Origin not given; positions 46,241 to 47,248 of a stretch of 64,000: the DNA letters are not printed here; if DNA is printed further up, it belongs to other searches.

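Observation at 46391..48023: Eukaryote/giant-virus-type NRS/ER epimerase-reductase in place of bacterial RmlC+RmlD, plus an unknown ORF inside the rhamnose set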

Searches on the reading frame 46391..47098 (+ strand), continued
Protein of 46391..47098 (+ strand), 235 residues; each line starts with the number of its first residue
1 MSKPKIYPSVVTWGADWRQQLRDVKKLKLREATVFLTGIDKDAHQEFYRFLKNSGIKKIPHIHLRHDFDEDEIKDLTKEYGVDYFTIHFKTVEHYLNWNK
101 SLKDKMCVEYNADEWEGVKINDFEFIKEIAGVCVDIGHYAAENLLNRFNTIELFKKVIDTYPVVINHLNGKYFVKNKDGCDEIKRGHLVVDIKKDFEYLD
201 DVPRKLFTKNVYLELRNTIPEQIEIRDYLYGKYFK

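Call 44: search_protein_families(library=pfam, alignment_id=A3, max_evalue=0.00001)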
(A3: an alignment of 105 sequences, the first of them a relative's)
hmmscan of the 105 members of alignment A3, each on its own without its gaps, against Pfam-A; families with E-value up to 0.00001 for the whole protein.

A. member 1, L006:4420-4962:+ (180 aa): 1 family
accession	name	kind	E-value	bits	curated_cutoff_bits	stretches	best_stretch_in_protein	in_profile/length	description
PF00293.34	NUDIX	-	5.5e-13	49.5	21.1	1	45-144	6-110/134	NUDIX domain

B. families by the number of members that match (of 105 scanned): 120 families (the first 25 are shown)
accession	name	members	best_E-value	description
PF01370.27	Epimerase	7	5.5e-64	NAD dependent epimerase/dehydratase family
PF04321.23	RmlD_sub_bind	6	2.2e-88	RmlD substrate binding domain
PF16363.11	GDP_Man_Dehyd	5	4.9e-81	GDP-mannose 4,6 dehydratase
PF02719.21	Polysacc_synt_2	5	8.2e-16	Polysaccharide biosynthesis protein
PF07993.18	NAD_binding_4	4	3.7e-17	Male sterility protein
PF01073.25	3Beta_HSD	3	3.8e-19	3-beta hydroxysteroid dehydrogenase/isomerase family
PF00293.34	NUDIX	3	8.4e-17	NUDIX domain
PF01790.23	LGT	2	9e-64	Prolipoprotein diacylglyceryl transferase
PF00005.33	ABC_tran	2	1.6e-45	ABC transporter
PF01965.30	DJ-1_PfpI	2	1.6e-40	DJ-1/PfpI family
PF00892.27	EamA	2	4.9e-37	EamA-like transporter family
PF01230.28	HIT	2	1.7e-30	HIT domain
PF04055.27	Radical_SAM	2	1.2e-23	Radical SAM superfamily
PF02463.25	SMC_N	2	2.4e-14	RecF/RecN/SMC N terminal domain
PF01936.24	NYN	2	2.4e-14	NYN domain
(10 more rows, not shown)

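Call 59: find_related_loci(query=A1, collection=metagenome_contigs, flank=5000)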
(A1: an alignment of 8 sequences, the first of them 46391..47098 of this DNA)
Query A1 (235 aa) in metagenome_contigs; peptide patterns used: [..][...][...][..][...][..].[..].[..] (x = any residue, [..] = any of these).
281 stretches matched a pattern; 66 encode a relative of the query (tblastn E <= 1e-3); 66 distinct loci.
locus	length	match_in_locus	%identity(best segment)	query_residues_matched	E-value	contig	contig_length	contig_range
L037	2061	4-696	48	1-235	1e-76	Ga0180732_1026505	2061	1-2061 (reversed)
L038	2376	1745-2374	35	5-229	5e-39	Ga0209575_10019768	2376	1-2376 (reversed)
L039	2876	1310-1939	35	5-229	6e-39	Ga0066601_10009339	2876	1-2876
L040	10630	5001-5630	36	5-229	8e-38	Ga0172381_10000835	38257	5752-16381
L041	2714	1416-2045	32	5-229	1e-35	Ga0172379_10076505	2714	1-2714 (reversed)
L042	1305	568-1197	29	5-229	6e-35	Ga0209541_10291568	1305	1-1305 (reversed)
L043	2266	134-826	32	3-229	2e-33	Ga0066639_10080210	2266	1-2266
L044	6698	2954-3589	35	5-229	2e-32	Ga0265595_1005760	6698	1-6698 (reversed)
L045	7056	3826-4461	35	5-229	2e-32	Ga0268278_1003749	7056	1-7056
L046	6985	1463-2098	34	5-229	4e-32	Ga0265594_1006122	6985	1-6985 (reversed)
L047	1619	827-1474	35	9-229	2e-32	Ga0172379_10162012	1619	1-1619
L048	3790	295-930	33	5-229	3e-31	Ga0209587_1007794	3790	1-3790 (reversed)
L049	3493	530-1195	33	3-229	1e-31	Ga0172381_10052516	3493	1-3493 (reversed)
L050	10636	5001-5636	34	5-229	1e-30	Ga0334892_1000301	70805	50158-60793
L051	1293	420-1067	35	1-229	5e-31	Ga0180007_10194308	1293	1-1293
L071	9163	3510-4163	30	5-229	2e-26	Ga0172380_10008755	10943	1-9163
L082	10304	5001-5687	28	2-229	5e-23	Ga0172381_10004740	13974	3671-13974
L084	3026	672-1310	29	11-229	3e-22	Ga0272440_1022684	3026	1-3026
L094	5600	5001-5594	29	1-209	4e-19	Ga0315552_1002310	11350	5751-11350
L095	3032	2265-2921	27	5-229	2e-18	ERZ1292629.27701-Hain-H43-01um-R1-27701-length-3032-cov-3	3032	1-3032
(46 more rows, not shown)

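Call 68: search_protein_families(library=pfam, proteins=[P0158, P0152, P0188, P0237, P0200, P0211], max_evalue=0.01)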
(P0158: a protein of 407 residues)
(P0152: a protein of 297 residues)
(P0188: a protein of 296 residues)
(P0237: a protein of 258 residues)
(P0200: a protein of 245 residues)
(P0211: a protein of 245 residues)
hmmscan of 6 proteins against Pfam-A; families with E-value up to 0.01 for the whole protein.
P0158 (407 aa): 1 family
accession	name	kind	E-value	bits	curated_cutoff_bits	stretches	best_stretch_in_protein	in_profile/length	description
PF04229.20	GrpB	-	6.1e-46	156.9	25.5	1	228-398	1-158/159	GrpB protein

P0152 (297 aa): 0 families

P0188 (296 aa): 0 families

P0237 (258 aa): 0 families

P0200 (245 aa): 1 family
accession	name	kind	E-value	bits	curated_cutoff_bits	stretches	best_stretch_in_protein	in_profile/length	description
PF01107.23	MP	-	0.0019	18.3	23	0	150-193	52-95/191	Viral movement protein (MP)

P0211 (245 aa): 0 families

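Call 73: search_protein_families(library=pfam, proteins=[L016:4739-6010:+, L095:1573-2250:+, L095:728-1576:+, L043:850-1449:+, L043:1433-2266:+, L084:1-621:+, L084:1512-3026:+, L029:4298-5917:+, L094:2724-3809:+, L011:10-624:+], max_evalue=0.0001)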
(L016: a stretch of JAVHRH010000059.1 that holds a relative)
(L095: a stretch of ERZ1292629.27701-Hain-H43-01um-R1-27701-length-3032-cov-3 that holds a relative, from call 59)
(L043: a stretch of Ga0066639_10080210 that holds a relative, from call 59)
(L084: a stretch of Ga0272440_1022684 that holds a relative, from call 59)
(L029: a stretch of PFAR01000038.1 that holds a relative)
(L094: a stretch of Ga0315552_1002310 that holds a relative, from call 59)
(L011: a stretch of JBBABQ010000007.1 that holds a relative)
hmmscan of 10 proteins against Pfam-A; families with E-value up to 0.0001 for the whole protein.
L016:4739-6010:+ (423 aa): 10 families
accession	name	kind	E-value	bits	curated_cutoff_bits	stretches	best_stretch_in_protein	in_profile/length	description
PF03486.20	HI0933_like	-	2.9e-83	279.5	50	1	10-414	2-243/244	HI0933-like protein Rossmann domain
PF22780.1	HI0933_like_1st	-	6.6e-41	140.3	27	1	199-361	1-165/165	HI0933-like protein barrel and H2TH domain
PF01134.28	GIDA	-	5.7e-12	45.8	22.1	1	10-172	1-150/391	Glucose inhibited division protein A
PF12831.13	FAD_oxidored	-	1.8e-11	44.4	27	1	10-171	1-145/416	FAD dependent oxidoreductase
PF07992.20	Pyr_redox_2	-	2.3e-11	44.1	26.1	1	9-43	1-36/291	Pyridine nucleotide-disulphide oxidoreductase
PF00890.30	FAD_binding_2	-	1.8e-10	41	20.4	1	10-44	1-35/414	FAD binding domain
PF13738.12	Pyr_redox_3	-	2.1e-07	30.9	30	0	13-41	2-31/305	Pyridine nucleotide-disulphide oxidoreductase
PF01266.30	DAO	-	3.1e-07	30.7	27.9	0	10-44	1-35/353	FAD dependent oxidoreductase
PF00070.33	Pyr_redox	-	7.5e-06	26.8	22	0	11-45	2-36/82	Pyridine nucleotide-disulphide oxidoreductase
PF13450.12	NAD_binding_8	-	1.1e-05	26.1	21.9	1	13-44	1-32/68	NAD(P)-binding Rossmann-like domain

L095:1573-2250:+ (225 aa): 1 family
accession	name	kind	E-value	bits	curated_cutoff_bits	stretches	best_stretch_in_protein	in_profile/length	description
PF01255.24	Prenyltransf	-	1.4e-82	276.9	27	1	11-224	1-219/219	Putative undecaprenyl diphosphate synthase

L095:728-1576:+ (282 aa): 1 family
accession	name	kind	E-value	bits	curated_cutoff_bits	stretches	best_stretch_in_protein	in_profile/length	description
PF00348.22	polyprenyl_synt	-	3.7e-44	151.3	27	1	45-229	9-190/251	Polyprenyl synthetase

L043:850-1449:+ (199 aa): 1 family
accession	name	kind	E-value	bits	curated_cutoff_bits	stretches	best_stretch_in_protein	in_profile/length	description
PF04203.18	Sortase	-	7.6e-27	94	26.6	1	60-195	1-125/125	Sortase domain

L043:1433-2266:+ (278 aa): 0 families

L084:1-621:+ (206 aa): 1 family
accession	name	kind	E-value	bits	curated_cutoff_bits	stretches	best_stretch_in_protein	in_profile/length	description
PF13385.13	Laminin_G_3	-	6.7e-18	65.7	27.6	1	46-192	1-142/151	Concanavalin A-like lectin/glucanases superfamily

L084:1512-3026:+ (505 aa): 1 family
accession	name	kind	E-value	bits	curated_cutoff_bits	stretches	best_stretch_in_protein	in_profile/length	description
PF00082.27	Peptidase_S8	-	1.8e-51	175.6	21.8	1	78-378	2-285/288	Subtilase family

L029:4298-5917:+ (539 aa): 12 families
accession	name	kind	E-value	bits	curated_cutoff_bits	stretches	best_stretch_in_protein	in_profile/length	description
PF13177.12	DNA_pol3_delta2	-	1.7e-44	152.1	27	1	19-179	2-160/161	DNA polymerase III, delta subunit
PF00004.35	AAA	-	5.2e-15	56.5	21.2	1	40-175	2-124/131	ATPase family associated with various cellular activities (AAA)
PF22608.2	DNAX_ATPase_lid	-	6.2e-09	35.9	27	1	184-229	2-47/49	DNA polymerase III clamp loader subunit, ATPase lid domain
PF12169.13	DNA_pol3_gamma3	-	5.6e-08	33.1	24.4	1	250-363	18-129/143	DNA polymerase III subunits gamma and tau domain III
PF05496.18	RuvB_N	-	1.5e-07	31.8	27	1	9-65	2-62/159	Holliday junction DNA helicase RuvB P-loop domain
PF13401.12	AAA_22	-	2.5e-07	31.5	27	1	39-158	8-123/130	AAA domain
PF13604.12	AAA_30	-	2.4e-06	27.9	27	1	39-154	21-122/191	AAA domain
PF21960.2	RCF1-5-like_lid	-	2.8e-06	27.6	27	1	187-218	2-34/43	RCF1/5-like, AAA+ ATPase lid domain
PF07728.20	AAA_5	-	6e-06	26.7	22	1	40-146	3-92/139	AAA domain (dynein-related subfamily)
PF13245.12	AAA_19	-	7e-06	26.7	25.1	1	33-153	8-122/134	AAA domain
PF06068.19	TIP49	-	1.4e-05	24.9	23.8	0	123-154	277-308/347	TIP49 P-loop domain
PF20964.2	DnaX_C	-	7.1e-05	23.2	26.2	0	397-474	9-87/113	DNA polymerase III subunit tau, C-terminal domain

L094:2724-3809:+ (361 aa): 1 family
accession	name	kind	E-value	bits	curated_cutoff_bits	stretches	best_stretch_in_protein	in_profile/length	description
PF00953.26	Glycos_transf_4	-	1.8e-18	67.5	27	1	111-283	4-157/160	Glycosyl transferase family 4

L011:10-624:+ (204 aa): 1 family
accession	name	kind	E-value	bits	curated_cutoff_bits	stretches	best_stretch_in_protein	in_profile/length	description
PF01041.23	DegT_DnrJ_EryC1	-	4.9e-15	56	19.8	1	66-203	219-359/360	DegT/DnrJ/EryC1/StrS aminotransferase family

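Call 75: search_protein_families(library=pfam, proteins=[L011:1658-3772:+, L011:3798-4865:+, L011:4954-5790:+, L094:72-1511:+, L094:1637-2665:+, L095:32-724:+, L016:7602-8642:+, L030:1780-2679:-, L030:2686-4071:-], max_evalue=0.0001)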
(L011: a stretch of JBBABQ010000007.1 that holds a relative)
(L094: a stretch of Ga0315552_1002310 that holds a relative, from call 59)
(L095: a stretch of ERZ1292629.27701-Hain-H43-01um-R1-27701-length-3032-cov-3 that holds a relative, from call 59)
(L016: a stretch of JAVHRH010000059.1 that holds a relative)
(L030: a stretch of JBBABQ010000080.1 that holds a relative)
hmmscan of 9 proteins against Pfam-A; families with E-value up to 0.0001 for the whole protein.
L011:1658-3772:+ (704 aa): 1 family
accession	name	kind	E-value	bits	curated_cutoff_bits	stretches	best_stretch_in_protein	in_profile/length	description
PF09826.15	Beta_propel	-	4.6e-103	346.1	22.4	1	146-695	1-494/495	Beta propeller domain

L011:3798-4865:+ (355 aa): 2 families
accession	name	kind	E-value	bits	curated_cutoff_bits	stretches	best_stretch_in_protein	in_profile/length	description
PF02388.22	FemAB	-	9.8e-27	94.2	24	2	20-220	14-230/406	FemAB family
PF13480.13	Acetyltransf_6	-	3.9e-10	40.5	22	1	157-285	2-136/143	Acetyltransferase (GNAT) domain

L011:4954-5790:+ (278 aa): 1 family
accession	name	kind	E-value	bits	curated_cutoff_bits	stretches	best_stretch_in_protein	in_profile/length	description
PF08478.15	POTRA_1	-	1.9e-05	25.3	23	0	103-131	42-69/69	POTRA domain, FtsQ-type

L094:72-1511:+ (479 aa): 2 families
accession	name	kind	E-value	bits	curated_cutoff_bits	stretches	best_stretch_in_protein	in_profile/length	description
PF00152.25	tRNA-synt_2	-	1e-117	393.1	25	1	121-443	1-307/308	tRNA synthetases class II (D, K and N)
PF01336.31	tRNA_anti-codon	-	7e-18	64.8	27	1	20-103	1-75/75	OB-fold nucleic acid binding domain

L094:1637-2665:+ (342 aa): 2 families
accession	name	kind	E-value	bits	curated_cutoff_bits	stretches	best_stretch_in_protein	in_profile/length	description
PF00768.25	Peptidase_S11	-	2.4e-41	142.2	27.6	1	109-321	23-236/239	D-alanyl-D-alanine carboxypeptidase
PF13354.11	Beta-lactamase2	-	3.5e-11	43.3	22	1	110-250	12-150/214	Beta-lactamase enzyme family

L095:32-724:+ (230 aa): 1 family
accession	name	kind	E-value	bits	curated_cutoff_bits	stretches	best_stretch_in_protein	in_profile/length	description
PF01494.25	FAD_binding_3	-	4.7e-05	23.2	22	0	23-99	137-220/349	FAD binding domain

L016:7602-8642:+ (346 aa): 2 families
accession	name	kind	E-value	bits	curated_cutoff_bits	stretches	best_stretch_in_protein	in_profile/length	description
PF13793.12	Pribosyltran_N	-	3.3e-22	79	25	1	5-129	1-114/117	N-terminal domain of ribose phosphate pyrophosphokinase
PF14572.12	Pribosyl_synth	-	6.1e-13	49.6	27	1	223-337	76-183/184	Phosphoribosyl synthetase-associated domain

L030:1780-2679:- (299 aa): 2 families
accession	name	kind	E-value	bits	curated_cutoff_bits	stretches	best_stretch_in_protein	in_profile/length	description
PF01715.23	IPPT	-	2.6e-70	237.3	23.6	1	41-277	1-243/243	IPP transferase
PF01745.22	IPT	-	2.1e-08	34.3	20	1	7-66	2-61/233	Isopentenyl transferase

L030:2686-4071:- (461 aa): 3 families
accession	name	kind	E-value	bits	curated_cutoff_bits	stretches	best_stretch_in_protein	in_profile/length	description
PF00919.26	UPF0004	-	1.3e-19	70.5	27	1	27-110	1-82/98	Uncharacterized protein family UPF0004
PF04055.27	Radical_SAM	-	6.6e-19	69.1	29.5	1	167-343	1-165/166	Radical SAM superfamily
PF01938.26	TRAM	-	9.8e-05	22.6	21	0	399-460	3-60/61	TRAM domain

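Call 84: search_protein_families(library=phrogs, proteins=[window:46391-47098:+], max_evalue=0.01)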
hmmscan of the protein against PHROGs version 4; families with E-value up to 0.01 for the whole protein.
window:46391-47098:+ (235 aa): 0 families

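Call 85: search_protein_families(library=pfam, proteins=[L082:3458-3946:+, L018:4553-4999:+, L010:1918-2370:+, L071:1007-1423:+, L028:2302-2637:+, L006:2489-2902:+], max_evalue=0.001)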
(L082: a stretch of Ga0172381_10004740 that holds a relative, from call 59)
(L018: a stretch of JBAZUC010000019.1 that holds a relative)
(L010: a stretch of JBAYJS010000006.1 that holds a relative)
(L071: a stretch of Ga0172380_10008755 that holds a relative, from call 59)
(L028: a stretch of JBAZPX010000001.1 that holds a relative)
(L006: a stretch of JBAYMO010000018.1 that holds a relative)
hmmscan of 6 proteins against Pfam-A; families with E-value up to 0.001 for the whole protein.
L082:3458-3946:+ (163 aa): 3 families
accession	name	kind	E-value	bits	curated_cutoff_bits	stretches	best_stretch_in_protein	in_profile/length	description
PF00908.23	dTDP_sugar_isom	-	1.7e-18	67.4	27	1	42-160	35-153/168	dTDP-4-dehydrorhamnose 3,5-epimerase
PF14667.12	Polysacc_synt_C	-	2e-07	31.5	28.7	1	31-145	6-110/111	Polysaccharide biosynthesis C-terminal domain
PF07883.17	Cupin_2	-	7.9e-05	22.7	27.2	0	56-131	6-67/70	Cupin domain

L018:4553-4999:+ (149 aa): 2 families
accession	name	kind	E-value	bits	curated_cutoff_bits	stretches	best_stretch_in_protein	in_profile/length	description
PF00908.23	dTDP_sugar_isom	-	9e-22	78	27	1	1-146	4-153/168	dTDP-4-dehydrorhamnose 3,5-epimerase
PF14667.12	Polysacc_synt_C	-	3.5e-11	43.6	28.7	1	13-130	2-109/111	Polysaccharide biosynthesis C-terminal domain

L010:1918-2370:+ (151 aa): 3 families
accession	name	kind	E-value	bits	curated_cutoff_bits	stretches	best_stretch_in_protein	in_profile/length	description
PF00908.23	dTDP_sugar_isom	-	1.4e-18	67.6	27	1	1-149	4-152/168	dTDP-4-dehydrorhamnose 3,5-epimerase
PF14667.12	Polysacc_synt_C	-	1.4e-09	38.5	28.7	1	14-90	3-69/111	Polysaccharide biosynthesis C-terminal domain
PF05523.17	FdtA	-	5.8e-07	29.8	23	1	3-76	2-75/131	WxcM-like, C-terminal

L071:1007-1423:+ (139 aa): 3 families
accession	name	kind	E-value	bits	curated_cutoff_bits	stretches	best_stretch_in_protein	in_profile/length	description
PF00908.23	dTDP_sugar_isom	-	4.4e-13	49.7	27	1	1-122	3-126/168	dTDP-4-dehydrorhamnose 3,5-epimerase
PF14667.12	Polysacc_synt_C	-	3.6e-10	40.4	28.7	1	13-78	1-61/111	Polysaccharide biosynthesis C-terminal domain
PF05523.17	FdtA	-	1.2e-05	25.5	23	1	5-77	3-75/131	WxcM-like, C-terminal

L028:2302-2637:+ (112 aa): 3 families
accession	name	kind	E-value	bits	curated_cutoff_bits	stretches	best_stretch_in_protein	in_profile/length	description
PF00908.23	dTDP_sugar_isom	-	2.2e-12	47.5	27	1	1-111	4-121/168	dTDP-4-dehydrorhamnose 3,5-epimerase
PF14667.12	Polysacc_synt_C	-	1.5e-08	35.2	28.7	1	12-109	1-88/111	Polysaccharide biosynthesis C-terminal domain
PF05523.17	FdtA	-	0.00016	21.9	23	1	4-75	3-74/131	WxcM-like, C-terminal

L006:2489-2902:+ (138 aa): 3 families
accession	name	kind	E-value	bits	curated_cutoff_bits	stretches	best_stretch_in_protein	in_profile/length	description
PF00908.23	dTDP_sugar_isom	-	1.5e-10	41.5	27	1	3-129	4-137/168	dTDP-4-dehydrorhamnose 3,5-epimerase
PF14667.12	Polysacc_synt_C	-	2.9e-08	34.3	28.7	1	15-125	2-103/111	Polysaccharide biosynthesis C-terminal domain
PF05523.17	FdtA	-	8e-06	26.1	23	1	9-113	6-103/131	WxcM-like, C-terminal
